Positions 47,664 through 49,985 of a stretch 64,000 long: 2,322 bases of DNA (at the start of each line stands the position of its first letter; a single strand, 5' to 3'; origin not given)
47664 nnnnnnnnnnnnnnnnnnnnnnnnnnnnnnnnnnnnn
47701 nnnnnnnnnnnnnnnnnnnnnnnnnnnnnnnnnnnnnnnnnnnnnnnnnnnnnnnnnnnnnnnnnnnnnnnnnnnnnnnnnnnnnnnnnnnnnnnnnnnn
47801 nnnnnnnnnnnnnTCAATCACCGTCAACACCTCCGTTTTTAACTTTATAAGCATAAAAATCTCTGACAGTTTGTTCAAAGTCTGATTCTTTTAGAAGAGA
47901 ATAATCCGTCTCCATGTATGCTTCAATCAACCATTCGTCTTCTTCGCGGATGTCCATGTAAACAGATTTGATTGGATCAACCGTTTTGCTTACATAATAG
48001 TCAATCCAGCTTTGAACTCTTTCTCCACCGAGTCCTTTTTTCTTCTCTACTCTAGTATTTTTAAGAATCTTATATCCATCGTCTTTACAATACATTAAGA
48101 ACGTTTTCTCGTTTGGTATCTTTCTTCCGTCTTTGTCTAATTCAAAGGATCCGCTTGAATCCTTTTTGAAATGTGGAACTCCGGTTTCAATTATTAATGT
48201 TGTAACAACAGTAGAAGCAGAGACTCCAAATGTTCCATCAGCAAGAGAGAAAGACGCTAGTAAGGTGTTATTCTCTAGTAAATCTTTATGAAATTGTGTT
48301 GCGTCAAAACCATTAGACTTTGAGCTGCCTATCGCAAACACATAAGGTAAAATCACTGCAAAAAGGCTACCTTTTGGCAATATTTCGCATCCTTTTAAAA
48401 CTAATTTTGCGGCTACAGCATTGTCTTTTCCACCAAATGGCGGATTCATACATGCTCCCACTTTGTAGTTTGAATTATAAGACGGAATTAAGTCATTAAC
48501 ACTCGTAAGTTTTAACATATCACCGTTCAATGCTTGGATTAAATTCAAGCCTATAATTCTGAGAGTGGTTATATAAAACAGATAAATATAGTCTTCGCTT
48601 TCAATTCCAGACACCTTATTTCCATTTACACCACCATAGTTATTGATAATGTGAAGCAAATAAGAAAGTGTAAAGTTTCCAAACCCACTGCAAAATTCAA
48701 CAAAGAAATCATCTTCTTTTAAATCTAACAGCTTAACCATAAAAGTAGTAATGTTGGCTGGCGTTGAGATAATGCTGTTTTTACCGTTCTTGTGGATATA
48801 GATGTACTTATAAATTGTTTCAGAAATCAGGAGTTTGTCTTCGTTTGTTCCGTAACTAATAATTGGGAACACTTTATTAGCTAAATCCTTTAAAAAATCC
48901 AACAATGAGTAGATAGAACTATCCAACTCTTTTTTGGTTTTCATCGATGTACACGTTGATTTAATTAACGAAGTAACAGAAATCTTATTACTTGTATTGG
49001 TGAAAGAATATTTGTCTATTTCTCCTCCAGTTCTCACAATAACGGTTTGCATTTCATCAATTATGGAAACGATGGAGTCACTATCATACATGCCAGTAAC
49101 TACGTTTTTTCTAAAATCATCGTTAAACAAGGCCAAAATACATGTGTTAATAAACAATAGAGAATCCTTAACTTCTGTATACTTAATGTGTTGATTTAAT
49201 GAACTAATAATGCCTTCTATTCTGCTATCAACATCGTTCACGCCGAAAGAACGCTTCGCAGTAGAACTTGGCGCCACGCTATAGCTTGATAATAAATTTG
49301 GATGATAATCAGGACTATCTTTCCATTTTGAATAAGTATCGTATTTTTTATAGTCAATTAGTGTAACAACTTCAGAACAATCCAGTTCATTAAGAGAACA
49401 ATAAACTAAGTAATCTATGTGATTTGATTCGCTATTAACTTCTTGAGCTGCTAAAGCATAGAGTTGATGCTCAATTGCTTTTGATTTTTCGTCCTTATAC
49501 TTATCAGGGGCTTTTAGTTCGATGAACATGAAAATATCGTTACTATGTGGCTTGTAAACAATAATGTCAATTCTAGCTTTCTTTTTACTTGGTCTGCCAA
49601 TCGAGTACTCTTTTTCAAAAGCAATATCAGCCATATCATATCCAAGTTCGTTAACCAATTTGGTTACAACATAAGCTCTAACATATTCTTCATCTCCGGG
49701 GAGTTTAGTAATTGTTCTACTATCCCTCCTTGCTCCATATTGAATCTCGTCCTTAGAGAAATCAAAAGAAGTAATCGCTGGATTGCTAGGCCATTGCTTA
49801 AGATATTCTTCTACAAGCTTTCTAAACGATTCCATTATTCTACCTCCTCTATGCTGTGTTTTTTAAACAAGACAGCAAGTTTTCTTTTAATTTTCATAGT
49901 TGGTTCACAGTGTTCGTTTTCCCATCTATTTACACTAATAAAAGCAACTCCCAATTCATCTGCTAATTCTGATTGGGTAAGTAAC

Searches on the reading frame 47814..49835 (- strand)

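Call 51: search_protein_families(library=pfam, proteins=[window:47814-49835:-], max_evalue=0.0001)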
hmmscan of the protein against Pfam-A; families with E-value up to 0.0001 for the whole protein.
window:47814-49835:- (673 aa): 1 family
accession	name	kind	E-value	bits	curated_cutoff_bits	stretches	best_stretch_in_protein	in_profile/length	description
PF13588.12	HSDR_N_2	-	1.1e-11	45.2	25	1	49-118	2-68/110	Type I restriction enzyme R protein N terminus (HSDR_N)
